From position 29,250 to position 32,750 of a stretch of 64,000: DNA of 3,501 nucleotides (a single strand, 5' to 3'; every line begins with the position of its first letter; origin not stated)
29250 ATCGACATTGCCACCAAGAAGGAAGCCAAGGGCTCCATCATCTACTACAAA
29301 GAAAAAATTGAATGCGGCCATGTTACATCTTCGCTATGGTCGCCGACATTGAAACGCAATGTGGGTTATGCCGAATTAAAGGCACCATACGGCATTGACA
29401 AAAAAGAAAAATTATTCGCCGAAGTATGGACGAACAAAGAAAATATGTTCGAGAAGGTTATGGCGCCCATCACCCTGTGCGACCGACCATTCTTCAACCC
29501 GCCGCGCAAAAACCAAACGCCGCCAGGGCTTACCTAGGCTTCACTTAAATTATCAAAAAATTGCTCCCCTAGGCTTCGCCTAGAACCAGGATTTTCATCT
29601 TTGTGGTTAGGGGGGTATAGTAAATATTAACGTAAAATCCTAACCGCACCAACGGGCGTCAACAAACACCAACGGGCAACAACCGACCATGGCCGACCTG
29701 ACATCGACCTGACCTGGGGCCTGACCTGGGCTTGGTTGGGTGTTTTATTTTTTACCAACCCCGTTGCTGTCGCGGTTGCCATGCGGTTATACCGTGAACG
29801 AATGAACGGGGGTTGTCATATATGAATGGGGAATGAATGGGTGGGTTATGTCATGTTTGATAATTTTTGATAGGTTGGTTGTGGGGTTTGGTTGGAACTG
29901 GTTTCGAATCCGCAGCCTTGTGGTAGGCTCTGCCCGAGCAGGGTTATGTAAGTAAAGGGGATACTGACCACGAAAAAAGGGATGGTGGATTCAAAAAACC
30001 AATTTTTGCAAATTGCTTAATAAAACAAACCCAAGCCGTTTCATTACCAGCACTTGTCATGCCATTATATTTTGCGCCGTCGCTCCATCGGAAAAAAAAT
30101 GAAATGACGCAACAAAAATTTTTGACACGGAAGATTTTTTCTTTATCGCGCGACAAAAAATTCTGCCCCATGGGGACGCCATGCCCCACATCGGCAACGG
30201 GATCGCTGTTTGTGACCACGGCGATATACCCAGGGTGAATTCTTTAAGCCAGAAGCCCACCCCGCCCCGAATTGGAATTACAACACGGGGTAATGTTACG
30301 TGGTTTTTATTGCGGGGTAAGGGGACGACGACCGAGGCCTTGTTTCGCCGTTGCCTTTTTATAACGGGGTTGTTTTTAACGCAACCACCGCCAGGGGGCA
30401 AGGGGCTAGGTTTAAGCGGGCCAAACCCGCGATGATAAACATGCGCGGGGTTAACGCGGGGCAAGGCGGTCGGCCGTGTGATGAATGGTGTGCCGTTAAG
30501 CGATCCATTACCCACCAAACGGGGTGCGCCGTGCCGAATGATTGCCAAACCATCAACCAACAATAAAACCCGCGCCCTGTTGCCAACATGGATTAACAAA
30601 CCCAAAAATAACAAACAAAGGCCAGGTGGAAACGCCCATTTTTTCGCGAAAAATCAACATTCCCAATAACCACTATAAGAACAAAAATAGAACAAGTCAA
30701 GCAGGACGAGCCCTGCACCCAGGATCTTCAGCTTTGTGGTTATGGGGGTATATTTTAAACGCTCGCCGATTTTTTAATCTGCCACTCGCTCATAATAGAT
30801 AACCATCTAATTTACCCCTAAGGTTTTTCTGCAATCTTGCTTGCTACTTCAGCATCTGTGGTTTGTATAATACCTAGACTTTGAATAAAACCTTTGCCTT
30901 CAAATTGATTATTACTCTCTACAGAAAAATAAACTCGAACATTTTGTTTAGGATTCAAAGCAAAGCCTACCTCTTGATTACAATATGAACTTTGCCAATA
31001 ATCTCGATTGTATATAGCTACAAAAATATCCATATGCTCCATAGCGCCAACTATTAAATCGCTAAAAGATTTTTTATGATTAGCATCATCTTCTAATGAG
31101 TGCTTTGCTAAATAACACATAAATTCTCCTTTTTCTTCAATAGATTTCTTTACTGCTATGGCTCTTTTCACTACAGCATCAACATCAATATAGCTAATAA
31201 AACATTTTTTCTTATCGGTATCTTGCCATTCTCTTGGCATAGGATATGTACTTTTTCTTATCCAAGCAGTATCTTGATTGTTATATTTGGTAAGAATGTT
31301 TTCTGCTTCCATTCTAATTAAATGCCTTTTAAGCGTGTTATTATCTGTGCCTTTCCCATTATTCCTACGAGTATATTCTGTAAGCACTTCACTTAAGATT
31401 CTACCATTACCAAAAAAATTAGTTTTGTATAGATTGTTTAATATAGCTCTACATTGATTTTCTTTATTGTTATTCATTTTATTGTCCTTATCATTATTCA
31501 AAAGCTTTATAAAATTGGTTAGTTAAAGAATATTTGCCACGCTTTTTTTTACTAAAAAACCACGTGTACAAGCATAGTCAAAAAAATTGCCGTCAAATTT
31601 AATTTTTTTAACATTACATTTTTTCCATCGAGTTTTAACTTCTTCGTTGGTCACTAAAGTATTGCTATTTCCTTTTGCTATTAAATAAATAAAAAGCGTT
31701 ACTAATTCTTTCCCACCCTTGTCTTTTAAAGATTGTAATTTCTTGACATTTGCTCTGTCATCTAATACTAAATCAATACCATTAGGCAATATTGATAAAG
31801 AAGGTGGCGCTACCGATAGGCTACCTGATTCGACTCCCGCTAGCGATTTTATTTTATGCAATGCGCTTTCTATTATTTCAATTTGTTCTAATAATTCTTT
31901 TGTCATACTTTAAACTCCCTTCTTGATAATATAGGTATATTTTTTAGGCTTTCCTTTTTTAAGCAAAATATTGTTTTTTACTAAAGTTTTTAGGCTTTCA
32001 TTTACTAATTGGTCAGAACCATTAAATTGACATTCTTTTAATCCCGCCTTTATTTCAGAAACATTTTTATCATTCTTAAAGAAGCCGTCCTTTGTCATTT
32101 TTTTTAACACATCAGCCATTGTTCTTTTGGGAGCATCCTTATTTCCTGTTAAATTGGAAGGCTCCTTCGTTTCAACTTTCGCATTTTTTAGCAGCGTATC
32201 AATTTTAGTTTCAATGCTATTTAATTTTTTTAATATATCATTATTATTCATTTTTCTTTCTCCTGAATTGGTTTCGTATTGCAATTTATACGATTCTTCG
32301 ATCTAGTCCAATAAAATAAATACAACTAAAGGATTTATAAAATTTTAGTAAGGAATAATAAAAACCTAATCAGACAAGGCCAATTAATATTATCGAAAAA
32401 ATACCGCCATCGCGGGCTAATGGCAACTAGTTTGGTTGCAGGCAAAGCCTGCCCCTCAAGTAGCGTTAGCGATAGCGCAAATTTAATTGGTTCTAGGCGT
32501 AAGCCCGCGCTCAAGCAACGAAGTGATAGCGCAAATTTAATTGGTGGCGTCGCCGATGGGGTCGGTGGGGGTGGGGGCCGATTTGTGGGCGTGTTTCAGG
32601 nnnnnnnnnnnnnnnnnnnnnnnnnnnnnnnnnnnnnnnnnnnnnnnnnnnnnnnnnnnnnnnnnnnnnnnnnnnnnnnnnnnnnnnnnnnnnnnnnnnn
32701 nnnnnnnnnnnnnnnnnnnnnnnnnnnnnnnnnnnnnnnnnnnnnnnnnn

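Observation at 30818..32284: AT-rich three-gene operon ending in a winged-helix-TIR fusion: candidate undescribed TIR-based defence or toxin module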

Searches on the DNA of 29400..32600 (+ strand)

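Call 62: search_rna_families(source=window, start=29400, end=32600, threshold=evalue, max_evalue=1)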
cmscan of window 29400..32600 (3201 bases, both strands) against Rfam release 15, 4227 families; matches with E-value up to 1: 2.
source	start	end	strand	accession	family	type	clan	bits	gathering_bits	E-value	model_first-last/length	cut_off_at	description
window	31913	31973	+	RF02181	ST7-AS2_1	Gene; lncRNA;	-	21.1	80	0.35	1-72/72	no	ST7 antisense RNA 2 conserved region 1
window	32412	32511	+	RF02553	YrlA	Gene; sRNA;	-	19.8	69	0.86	1-114/114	no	Y RNA-like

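Call 96: search_dna_similar(query=window:29568-30817:+, collection=plasmids, mode=distant, max_evalue=0.001, max_rows=10)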
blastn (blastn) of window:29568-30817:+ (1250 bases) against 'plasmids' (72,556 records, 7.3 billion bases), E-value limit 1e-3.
No match.
